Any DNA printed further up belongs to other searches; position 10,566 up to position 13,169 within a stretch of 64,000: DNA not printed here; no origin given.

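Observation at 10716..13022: SMC homolog of only ~770 aa with no recognisable hinge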

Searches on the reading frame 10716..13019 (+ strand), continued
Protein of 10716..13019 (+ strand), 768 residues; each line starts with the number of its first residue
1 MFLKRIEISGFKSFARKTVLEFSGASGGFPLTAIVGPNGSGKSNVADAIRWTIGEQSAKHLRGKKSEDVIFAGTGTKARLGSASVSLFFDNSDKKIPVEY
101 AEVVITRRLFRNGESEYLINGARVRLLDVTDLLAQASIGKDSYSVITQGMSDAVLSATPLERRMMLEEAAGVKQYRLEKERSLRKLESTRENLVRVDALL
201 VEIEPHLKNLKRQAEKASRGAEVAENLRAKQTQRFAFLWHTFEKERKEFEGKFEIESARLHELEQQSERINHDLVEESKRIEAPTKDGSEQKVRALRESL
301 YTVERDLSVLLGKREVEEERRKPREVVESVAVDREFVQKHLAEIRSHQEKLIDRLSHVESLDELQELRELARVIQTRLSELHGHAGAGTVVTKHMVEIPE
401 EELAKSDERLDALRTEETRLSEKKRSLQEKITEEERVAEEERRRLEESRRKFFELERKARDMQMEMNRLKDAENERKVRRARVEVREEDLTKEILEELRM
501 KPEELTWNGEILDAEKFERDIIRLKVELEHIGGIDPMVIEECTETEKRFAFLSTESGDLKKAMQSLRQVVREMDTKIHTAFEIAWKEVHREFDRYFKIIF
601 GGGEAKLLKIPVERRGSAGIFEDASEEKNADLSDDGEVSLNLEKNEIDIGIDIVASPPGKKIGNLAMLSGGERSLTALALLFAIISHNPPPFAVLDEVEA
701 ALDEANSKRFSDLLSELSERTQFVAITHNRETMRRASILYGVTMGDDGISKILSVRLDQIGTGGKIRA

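Call 19: find_related_loci(query=A1, collection=genome_contigs, flank=10000)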
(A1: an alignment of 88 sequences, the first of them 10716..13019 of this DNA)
Query A1 (768 aa) in genome_contigs; peptide patterns used: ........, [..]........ (x = any residue, [..] = any of these).
600 stretches matched a pattern (row limit reached: there are more); 427 encode a relative of the query (tblastn E <= 1e-3); the best 80 are kept; 80 distinct loci.
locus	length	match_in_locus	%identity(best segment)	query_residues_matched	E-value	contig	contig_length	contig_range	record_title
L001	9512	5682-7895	38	1-760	2e-138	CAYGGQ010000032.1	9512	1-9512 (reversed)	MAG TPA_asm: uncultured Gammaproteobacteria bacterium isolate ERP113451_co3_125 genome assembly, contig: NODE_6125_lengt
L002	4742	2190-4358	36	2-758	1e-128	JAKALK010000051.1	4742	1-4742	MAG: bacterium isolate WY5.bin125 NODE_37357_length_4742_cov_1.255688, whole genome shotgun sequence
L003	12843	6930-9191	35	1-759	4e-121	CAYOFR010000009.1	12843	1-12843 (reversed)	MAG TPA_asm: uncultured Candidatus Saccharibacteria bacterium isolate SRP135725_co2_60 genome assembly, contig: k141_539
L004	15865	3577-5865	36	3-759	8e-118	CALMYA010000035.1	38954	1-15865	MAG TPA_asm: uncultured bacterium isolate SRR6158316_bin.29_CONCOCT_v1.1_MAG genome assembly, contig: ERZ1749643.101, wh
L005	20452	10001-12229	36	1-759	2e-117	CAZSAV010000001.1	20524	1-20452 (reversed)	MAG TPA_asm: uncultured Candidatus Saccharibacteria bacterium isolate SRP278252_co2_806 genome assembly, contig: NODE_52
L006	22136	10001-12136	35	2-758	8e-116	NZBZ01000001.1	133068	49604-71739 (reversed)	MAG: bacterium isolate ARS1290 41115, whole genome shotgun sequence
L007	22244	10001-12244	36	1-759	1e-115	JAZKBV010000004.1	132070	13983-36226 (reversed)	MAG: Patescibacteria group bacterium isolate ADI_H3L2_122-bin008 ADIH3L2_B008_0_000000000004, whole genome shotgun seque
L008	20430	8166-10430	35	1-759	3e-109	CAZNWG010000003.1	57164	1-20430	MAG TPA_asm: uncultured Candidatus Saccharibacteria bacterium isolate binchicken_co346_105 genome assembly, contig: NODE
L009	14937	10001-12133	34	1-759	2e-106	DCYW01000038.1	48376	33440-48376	MAG TPA_asm: Patescibacteria group bacterium UBA2100 UBA2100_contig_361, whole genome shotgun sequence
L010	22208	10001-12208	30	1-759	1e-84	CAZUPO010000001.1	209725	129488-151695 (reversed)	MAG TPA_asm: uncultured Candidatus Saccharibacteria bacterium isolate SRP278252_co2_775 genome assembly, contig: NODE_57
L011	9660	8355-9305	44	1-320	3e-82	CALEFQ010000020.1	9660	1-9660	MAG TPA_asm: uncultured bacterium isolate SRR3330210_bin.98_CONCOCT_v1.1_MAG genome assembly, contig: ERZ724080.7205, wh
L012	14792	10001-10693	50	1-236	9e-76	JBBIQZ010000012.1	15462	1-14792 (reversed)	MAG: bacterium isolate SIF170217_bin_338 NODE_447_length_15462_cov_5.988122, whole genome shotgun sequence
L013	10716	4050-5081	41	1-360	6e-73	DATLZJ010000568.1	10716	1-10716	MAG TPA_asm: Caldilineaceae bacterium isolate SMAG_U13295 k141_106065, whole genome shotgun sequence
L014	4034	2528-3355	46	1-253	4e-73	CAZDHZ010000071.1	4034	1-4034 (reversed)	MAG TPA_asm: uncultured Gammaproteobacteria bacterium isolate binchicken_co256_37 genome assembly, contig: NODE_74343_le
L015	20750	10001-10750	49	1-255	8e-72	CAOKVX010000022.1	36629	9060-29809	MAG TPA_asm: uncultured Clostridia bacterium isolate SRR15730548_bin.26_metawrap_v1.3_MAG genome assembly, contig: NODE.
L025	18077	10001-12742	47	1-759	1e-74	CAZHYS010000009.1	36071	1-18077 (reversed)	MAG TPA_asm: uncultured Gammaproteobacteria bacterium isolate SRP263991_co7_334 genome assembly, contig: NODE_1406_lengt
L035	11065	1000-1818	43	1-271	9e-66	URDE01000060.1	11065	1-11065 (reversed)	uncultured Collinsella sp. isolate UMGS888 genome assembly, contig: NODE_1105_length_11065_cov_14.591826, whole genome s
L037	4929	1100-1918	43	1-271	6e-66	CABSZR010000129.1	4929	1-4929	MAG TPA_asm: uncultured Collinsella sp. isolate MGYG-HGUT-03067 genome assembly, contig: GUT_GENOME199315_129, whole gen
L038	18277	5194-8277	42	1-758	9e-66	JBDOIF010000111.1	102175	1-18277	MAG: Anaerolineae bacterium isolate TC202112_Ori_Bins009 k147_326699, whole genome shotgun sequence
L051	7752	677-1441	47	1-254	1e-64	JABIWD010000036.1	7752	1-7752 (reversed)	MAG: Candidatus Uhrbacteria bacterium isolate SI072_bin87 k141_3022590, whole genome shotgun sequence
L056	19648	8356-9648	33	1-486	2e-64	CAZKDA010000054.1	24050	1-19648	MAG TPA_asm: uncultured Saprospiraceae bacterium isolate SRP193661_co2_190 genome assembly, contig: NODE_1934_length_240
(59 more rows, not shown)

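Call 25: search_protein_families(library=pfam, proteins=[L001:5682-7910:+, L003:6930-9209:+, L006:10001-12160:+, L007:10001-12262:+, L009:10001-12151:+, L010:10001-12226:+, L051:677-2926:+, L025:10001-12772:+, L038:5194-8298:+, L056:8356-11901:+], max_evalue=1)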
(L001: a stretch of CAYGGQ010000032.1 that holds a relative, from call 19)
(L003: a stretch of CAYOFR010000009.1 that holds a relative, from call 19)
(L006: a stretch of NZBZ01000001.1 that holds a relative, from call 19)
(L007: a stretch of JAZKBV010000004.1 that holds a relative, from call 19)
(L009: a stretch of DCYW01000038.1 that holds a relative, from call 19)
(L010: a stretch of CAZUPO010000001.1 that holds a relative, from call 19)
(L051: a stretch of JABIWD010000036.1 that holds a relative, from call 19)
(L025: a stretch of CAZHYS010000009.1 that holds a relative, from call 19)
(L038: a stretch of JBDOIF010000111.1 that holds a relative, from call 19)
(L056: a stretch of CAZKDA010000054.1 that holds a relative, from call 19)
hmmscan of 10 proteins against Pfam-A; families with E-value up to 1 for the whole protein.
L001:5682-7910:+ (743 aa): 14 families
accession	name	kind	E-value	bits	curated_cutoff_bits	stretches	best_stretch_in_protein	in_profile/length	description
PF02463.25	SMC_N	-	9e-65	218.6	40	1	2-728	1-219/220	RecF/RecN/SMC N terminal domain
PF13476.12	AAA_23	-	3.4e-15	57.7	27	1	5-231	1-197/201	AAA domain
PF13304.12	AAA_21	-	7.2e-14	53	27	2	32-92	1-65/304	AAA domain, putative AbiEii toxin, Type IV TA system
PF13175.12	AAA_15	-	3.4e-09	37.3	32.1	1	1-64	1-51/374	AAA ATPase domain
PF00005.33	ABC_tran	-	0.00027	22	25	1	32-54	13-35/137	ABC transporter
PF13555.12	AAA_29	-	0.0003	20.9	27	1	4-54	2-46/61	P-loop containing region of AAA domain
PF13401.12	AAA_22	-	0.0023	18.7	27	0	29-50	4-25/130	AAA domain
PF13514.12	AAA_27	-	0.003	17.6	22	1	1-51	1-47/206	AAA domain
PF00270.35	DEAD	-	0.0061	16.7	26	1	669-712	119-161/167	DEAD/DEAH box helicase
PF00261.25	Tropomyosin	-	0.0089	15.9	38.6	1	173-234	163-225/242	Tropomyosin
PF13558.12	SbcC_Walker_B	-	0.0096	16.6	27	1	639-692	26-88/90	SbcC/RAD50-like, Walker B motif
PF19084.5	DUF5775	-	0.011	16.5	28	1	359-402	28-71/81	Family of unknown function (DUF5775)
PF00004.35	AAA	-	0.034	15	21.2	0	35-85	3-52/131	ATPase family associated with various cellular activities (AAA)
PF15525.12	DUF4652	-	0.13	12.5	23.3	1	679-734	99-154/194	Domain of unknown function (DUF4652)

L003:6930-9209:+ (760 aa): 11 families
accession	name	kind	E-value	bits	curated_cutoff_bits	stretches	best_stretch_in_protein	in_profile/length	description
PF02463.25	SMC_N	-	1.9e-64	217.5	40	1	2-745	1-219/220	RecF/RecN/SMC N terminal domain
PF13476.12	AAA_23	-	9.3e-16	59.5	27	1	6-269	2-200/201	AAA domain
PF13175.12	AAA_15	-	2.7e-10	40.9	32.1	1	1-379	1-276/374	AAA ATPase domain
PF13304.12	AAA_21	-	1.9e-07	31.9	27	2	26-81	1-75/304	AAA domain, putative AbiEii toxin, Type IV TA system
PF00005.33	ABC_tran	-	0.0043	18.1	25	1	26-148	13-116/137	ABC transporter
PF13555.12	AAA_29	-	0.0046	17.1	27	1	9-48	7-46/61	P-loop containing region of AAA domain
PF08317.16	Spc7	-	0.0058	16.4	34.5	1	379-440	134-195/196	Spc7 kinetochore protein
PF08647.16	BRE1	-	0.0093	16.5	27.9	1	394-481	5-92/95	BRE1 E3 ubiquitin ligase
PF21108.3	MDN1_4th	-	0.055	13.9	27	0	575-608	10-42/81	Midasin AAA+ ATPase lid domain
PF13558.12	SbcC_Walker_B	-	0.1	13.3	27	1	662-709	32-88/90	SbcC/RAD50-like, Walker B motif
PF00004.35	AAA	-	0.17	12.8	21.2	0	29-48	3-22/131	ATPase family associated with various cellular activities (AAA)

L006:10001-12160:+ (720 aa): 11 families
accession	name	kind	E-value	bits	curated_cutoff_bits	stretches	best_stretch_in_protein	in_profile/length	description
PF02463.25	SMC_N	-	4.4e-50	170.6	40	1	1-704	1-219/220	RecF/RecN/SMC N terminal domain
PF13476.12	AAA_23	-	6.1e-14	53.6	27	1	4-309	1-201/201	AAA domain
PF13304.12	AAA_21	-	5e-12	46.9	27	2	503-683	97-299/304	AAA domain, putative AbiEii toxin, Type IV TA system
PF13175.12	AAA_15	-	1.1e-09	38.8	32.1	1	2-350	3-266/374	AAA ATPase domain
PF13555.12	AAA_29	-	6.4e-05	23.1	27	1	3-45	2-44/61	P-loop containing region of AAA domain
PF00005.33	ABC_tran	-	0.0026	18.8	25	1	23-44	11-32/137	ABC transporter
PF13191.12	AAA_16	-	0.0069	17.3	32.6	0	25-52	26-53/167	AAA ATPase domain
PF13558.12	SbcC_Walker_B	-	0.022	15.4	27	1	616-669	27-89/90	SbcC/RAD50-like, Walker B motif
PF00004.35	AAA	-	0.029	15.3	21.2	1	625-684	39-110/131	ATPase family associated with various cellular activities (AAA)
PF13401.12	AAA_22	-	0.041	14.6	27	0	640-683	84-124/130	AAA domain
PF24923.1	ATP-grasp_IQCH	-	0.16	11.7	27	1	231-292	73-134/266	IQCH-like, ATP-grasp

L007:10001-12262:+ (754 aa): 10 families
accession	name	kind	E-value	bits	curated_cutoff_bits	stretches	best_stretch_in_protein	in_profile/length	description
PF02463.25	SMC_N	-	3.3e-62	210.2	40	1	2-739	1-219/220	RecF/RecN/SMC N terminal domain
PF13304.12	AAA_21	-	3.3e-09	37.7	27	2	26-50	1-25/304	AAA domain, putative AbiEii toxin, Type IV TA system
PF13476.12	AAA_23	-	2e-08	35.6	27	1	5-227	1-193/201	AAA domain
PF13175.12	AAA_15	-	2.5e-08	34.4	32.1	1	1-523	1-304/374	AAA ATPase domain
PF00005.33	ABC_tran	-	0.0016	19.5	25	1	25-44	12-31/137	ABC transporter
PF13555.12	AAA_29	-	0.0037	17.4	27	1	3-48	1-46/61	P-loop containing region of AAA domain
PF13558.12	SbcC_Walker_B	-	0.083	13.6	27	1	655-703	31-88/90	SbcC/RAD50-like, Walker B motif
PF00004.35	AAA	-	0.33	11.9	21.2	0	667-698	46-80/131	ATPase family associated with various cellular activities (AAA)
PF05791.16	Bacillus_HBL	-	0.43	10.8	29.1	0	203-272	103-172/177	Bacillus haemolytic enterotoxin (HBL)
PF19963.4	VMAP-M1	-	0.46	11.6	25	1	330-428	9-102/113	vWA-MoxR associated protein middle region (VMAP-M) 1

L009:10001-12151:+ (717 aa): 13 families
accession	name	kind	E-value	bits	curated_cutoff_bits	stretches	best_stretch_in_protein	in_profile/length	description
PF02463.25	SMC_N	-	4.5e-64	216.3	40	1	2-702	1-219/220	RecF/RecN/SMC N terminal domain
PF13476.12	AAA_23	-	1.1e-11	46.2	27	1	5-264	1-195/201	AAA domain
PF13304.12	AAA_21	-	7.9e-11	43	27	2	26-50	1-25/304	AAA domain, putative AbiEii toxin, Type IV TA system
PF13175.12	AAA_15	-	1.1e-10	42.2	32.1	1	1-430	1-290/374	AAA ATPase domain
PF00005.33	ABC_tran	-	6.7e-08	33.7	25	2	542-650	35-135/137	ABC transporter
PF00004.35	AAA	-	0.011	16.6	21.2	0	29-49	3-23/131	ATPase family associated with various cellular activities (AAA)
PF23100.1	DUF2096_N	-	0.014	16.2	26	1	360-400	35-78/96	DUF2096 N-terminal four-helical bundle domain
PF13558.12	SbcC_Walker_B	-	0.022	15.5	27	1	616-667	29-89/90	SbcC/RAD50-like, Walker B motif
PF13555.12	AAA_29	-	0.065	13.4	27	1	4-48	2-46/61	P-loop containing region of AAA domain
PF00270.35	DEAD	-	0.18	12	26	1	611-678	89-156/167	DEAD/DEAH box helicase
PF13401.12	AAA_22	-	0.36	11.6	27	0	205-251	58-97/130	AAA domain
PF13514.12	AAA_27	-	0.4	10.7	22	1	1-45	1-47/206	AAA domain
PF05531.17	NPV_P10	-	0.78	10.7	29.8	0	333-393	6-66/75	Nucleopolyhedrovirus P10 protein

L010:10001-12226:+ (742 aa): 8 families
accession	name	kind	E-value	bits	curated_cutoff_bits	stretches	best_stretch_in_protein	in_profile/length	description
PF02463.25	SMC_N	-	7.8e-59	199.2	40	1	3-724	2-216/220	RecF/RecN/SMC N terminal domain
PF13476.12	AAA_23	-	9e-16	59.5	27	1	6-235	2-192/201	AAA domain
PF13175.12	AAA_15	-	2.1e-09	37.9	32.1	1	1-378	1-266/374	AAA ATPase domain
PF00005.33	ABC_tran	-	1.3e-07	32.8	25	2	25-162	12-120/137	ABC transporter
PF13304.12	AAA_21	-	1.4e-05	25.7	27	1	26-51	1-36/304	AAA domain, putative AbiEii toxin, Type IV TA system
PF13555.12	AAA_29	-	0.00047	20.3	27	1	8-50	6-48/61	P-loop containing region of AAA domain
PF13558.12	SbcC_Walker_B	-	0.057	14.1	27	1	640-691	28-88/90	SbcC/RAD50-like, Walker B motif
PF18363.6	PI_PP_I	-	0.12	13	28.5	0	535-584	32-81/94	Phosphoinositide phosphatase insertion domain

L051:677-2926:+ (750 aa): 13 families
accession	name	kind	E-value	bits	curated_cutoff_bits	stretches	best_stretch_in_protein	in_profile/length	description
PF02463.25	SMC_N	-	3.7e-64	216.6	40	1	2-732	1-219/220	RecF/RecN/SMC N terminal domain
PF13304.12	AAA_21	-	1.6e-14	55.1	27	2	32-100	1-59/304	AAA domain, putative AbiEii toxin, Type IV TA system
PF13476.12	AAA_23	-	2e-13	51.9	27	1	5-229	1-155/201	AAA domain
PF13175.12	AAA_15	-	2.2e-07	31.3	32.1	1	1-414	1-260/374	AAA ATPase domain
PF13555.12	AAA_29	-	7.3e-05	22.9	27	1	28-57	20-49/61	P-loop containing region of AAA domain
PF00261.25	Tropomyosin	-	0.0025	17.7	38.6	1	402-569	6-160/242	Tropomyosin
PF00005.33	ABC_tran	-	0.0044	18.1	25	1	32-52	13-33/137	ABC transporter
PF13191.12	AAA_16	-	0.0049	17.8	32.6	1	23-68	16-62/167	AAA ATPase domain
PF13514.12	AAA_27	-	0.0068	16.5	22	1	1-51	1-47/206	AAA domain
PF13401.12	AAA_22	-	0.0071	17.1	27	1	29-57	4-32/130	AAA domain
PF21523.3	ParM_N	-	0.027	15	27.4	1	546-614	79-147/159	Plasmid segregation protein ParM, C-terminal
PF04632.18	FUSC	-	0.055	12.5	30.9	1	410-566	189-332/660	Fusaric acid resistance protein family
PF13558.12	SbcC_Walker_B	-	0.079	13.6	27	1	641-695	21-87/90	SbcC/RAD50-like, Walker B motif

L025:10001-12772:+ (924 aa): 9 families
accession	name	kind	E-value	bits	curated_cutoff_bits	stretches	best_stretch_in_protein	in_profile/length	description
PF02463.25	SMC_N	-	5e-58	196.6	40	1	48-905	25-219/220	RecF/RecN/SMC N terminal domain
PF13304.12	AAA_21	-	1.4e-11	45.5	27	2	49-97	1-54/304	AAA domain, putative AbiEii toxin, Type IV TA system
PF13476.12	AAA_23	-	2.4e-09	38.6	27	1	5-297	1-198/201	AAA domain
PF13555.12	AAA_29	-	2.3e-05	24.5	27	1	48-71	23-46/61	P-loop containing region of AAA domain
PF07889.17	DUF1664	-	0.0096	16.4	34.6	1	515-608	30-120/124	Protein of unknown function (DUF1664)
PF13191.12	AAA_16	-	0.051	14.5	32.6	1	39-74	16-51/167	AAA ATPase domain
PF00004.35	AAA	-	0.1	13.5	21.2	0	51-72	2-23/131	ATPase family associated with various cellular activities (AAA)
PF03945.19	Endotoxin_N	-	0.28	11.3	21.3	1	714-747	151-184/223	delta endotoxin, N-terminal domain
PF04108.17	ATG17_like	-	0.4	10.6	43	1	208-399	59-257/355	Autophagy protein ATG17-like domain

L038:5194-8298:+ (1035 aa): 11 families
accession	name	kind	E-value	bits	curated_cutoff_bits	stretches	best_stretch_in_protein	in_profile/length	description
PF02463.25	SMC_N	-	3.5e-68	229.8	40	1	3-1020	2-219/220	RecF/RecN/SMC N terminal domain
PF06470.18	SMC_hinge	-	1.1e-24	87.5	22.5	1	442-550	2-116/116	SMC proteins Flexible Hinge Domain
PF13476.12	AAA_23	-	2e-12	48.6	27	1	5-216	1-167/201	AAA domain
PF13304.12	AAA_21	-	3e-12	47.7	27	2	26-50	1-25/304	AAA domain, putative AbiEii toxin, Type IV TA system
PF13175.12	AAA_15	-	3.7e-08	33.8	32.1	1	1-51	1-50/374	AAA ATPase domain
PF13555.12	AAA_29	-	3.1e-06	27.3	27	1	3-48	1-46/61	P-loop containing region of AAA domain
PF12329.13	TMF_DNA_bd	-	0.0061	17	35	1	321-375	17-71/74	TATA element modulatory factor 1 DNA binding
PF00005.33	ABC_tran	-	0.041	14.9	25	1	25-49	12-36/137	ABC transporter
PF01085.23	HH_signal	-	0.087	13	22.1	1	729-791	40-103/161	Hedgehog amino-terminal signalling domain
PF11073.13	NSs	-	0.26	10.8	22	1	36-76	106-146/253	Rift valley fever virus non structural protein (NSs) like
PF10046.14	BLOC1_2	-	0.35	11.7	33.4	0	818-880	11-73/96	Biogenesis of lysosome-related organelles complex-1 subunit 2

L056:8356-11901:+ (1182 aa): 12 families
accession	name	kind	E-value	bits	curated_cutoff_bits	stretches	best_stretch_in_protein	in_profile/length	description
PF02463.25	SMC_N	-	1.5e-60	204.8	40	2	3-470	2-136/220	RecF/RecN/SMC N terminal domain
PF06470.18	SMC_hinge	-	1.8e-19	70.7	22.5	1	524-626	6-110/116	SMC proteins Flexible Hinge Domain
PF13175.12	AAA_15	-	5.5e-18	66.2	32.1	1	1-364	1-269/374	AAA ATPase domain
PF13476.12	AAA_23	-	2.3e-15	58.2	27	1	5-294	1-197/201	AAA domain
PF13304.12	AAA_21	-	2.8e-11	44.5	27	2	27-72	2-52/304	AAA domain, putative AbiEii toxin, Type IV TA system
PF13555.12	AAA_29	-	5e-06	26.6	27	1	3-51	1-49/61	P-loop containing region of AAA domain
PF08647.16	BRE1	-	0.0029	18.1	27.9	1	844-928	5-89/95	BRE1 E3 ubiquitin ligase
PF00005.33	ABC_tran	-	0.0056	17.7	25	1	24-74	11-60/137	ABC transporter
PF13558.12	SbcC_Walker_B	-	0.0071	17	27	1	1053-1124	3-85/90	SbcC/RAD50-like, Walker B motif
PF01099.22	Uteroglobin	-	0.032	15.1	24.8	1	960-999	35-73/90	Uteroglobin family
PF18592.6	Tho1_MOS11_C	-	0.18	12.2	26.8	1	196-215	17-36/37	Tho1/MOS11 C-terminal domain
PF00485.24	PRK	-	0.53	10.5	22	1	26-67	1-46/196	Phosphoribulokinase / Uridine kinase family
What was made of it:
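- Checked: The same scan finds the hinge in controls L038 (1.1e-24) and L056 (1.8e-19) (call 25).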

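Call 26: predict_structure(alignment_id=A1)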
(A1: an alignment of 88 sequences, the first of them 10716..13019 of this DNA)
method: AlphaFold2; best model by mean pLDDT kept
length: 768 residues; sequences in the alignment: 88
mean_pLDDT: 76.1   pTM: 0.51
mean pLDDT of the five models: 76.1, 73.3, 71.8, 71.3, 71.1
residues with pLDDT >= 90: 60; 70-90: 540; 50-70: 124; < 50: 44
segments of 3 or more residues with pLDDT < 50: 73-79, 616-645
pLDDT, mean of each block of 10 residues (from residue 1): 82 72 66 76 80 76 55 49 84 79 87 84 85 75 71 78 82 79 89 93 91 85 85 87 79 69 77 75 60 79 82 74 55 65 76 73 74 77 62 56 74 81 82 78 76 80 80 79 84 85 80 83 87 81 92 94 91 88 89 88 87 57 35 33 58 84 73 80 83 78 73 79 82 79 62 65 52
secondary structure, 60 per line:
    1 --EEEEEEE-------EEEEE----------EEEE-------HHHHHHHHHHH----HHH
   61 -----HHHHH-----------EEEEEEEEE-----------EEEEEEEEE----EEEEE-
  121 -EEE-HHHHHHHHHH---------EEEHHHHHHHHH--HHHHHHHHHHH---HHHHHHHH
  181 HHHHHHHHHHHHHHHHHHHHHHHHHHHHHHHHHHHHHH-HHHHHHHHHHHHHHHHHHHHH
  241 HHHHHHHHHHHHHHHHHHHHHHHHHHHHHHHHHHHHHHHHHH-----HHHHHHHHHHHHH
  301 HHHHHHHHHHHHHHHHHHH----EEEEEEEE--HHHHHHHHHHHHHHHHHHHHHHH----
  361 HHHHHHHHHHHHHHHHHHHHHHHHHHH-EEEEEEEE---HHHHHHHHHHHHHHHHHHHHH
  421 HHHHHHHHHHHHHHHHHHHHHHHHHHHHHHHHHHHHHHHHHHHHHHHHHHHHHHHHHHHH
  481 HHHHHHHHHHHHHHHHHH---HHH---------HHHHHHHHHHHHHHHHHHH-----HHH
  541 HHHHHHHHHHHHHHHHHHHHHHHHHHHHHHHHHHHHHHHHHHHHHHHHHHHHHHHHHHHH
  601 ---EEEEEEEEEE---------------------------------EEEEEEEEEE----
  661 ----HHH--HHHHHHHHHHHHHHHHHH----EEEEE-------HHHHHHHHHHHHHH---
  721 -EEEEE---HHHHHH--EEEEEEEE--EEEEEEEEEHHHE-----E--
elements in order (helices of 4 or more, strands of 3 or more residues): E3-9 E17-21 E32-35 H43-53 H66-70 E82-90 E102-110 E115-119 E122-124 H126-135 E145-147 H148-156 H159-169 H173-218 H220-282 H288-319 E324-331 H334-356 H361-387 E389-396 H400-498 H514-532 H538-600 E604-613 E647-656 H670-687 E692-696 H704-717 E722-726 H730-735 E738-745 E748-756
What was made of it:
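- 11232..11684 (+): N-terminal arm helix (aa 173-323), including the strongly conserved neck (aa 173-220) and the invariant G312-K-x-E-x-E-x-E motif at 11649-11672. AF2 helices 173-218, 220-282 and 288-319 (call 26).
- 11913..12515 (+): C-terminal arm helix (aa 400-600), with the joint discontinuity at aa 499-537 (12210-12326). AF2 helices 400-498, 514-532 and 538-600 (call 26).
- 12549..12653 (+): Acidic, probably disordered insertion in the C-terminal head lobe (aa 612-646). pLDDT below 50 for aa 616-645 (call 26).
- On Bacterial Smc (Smc-ScpAB): AF2 helices 173-319 and 400-600 with a break at 499-537 (call 26).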
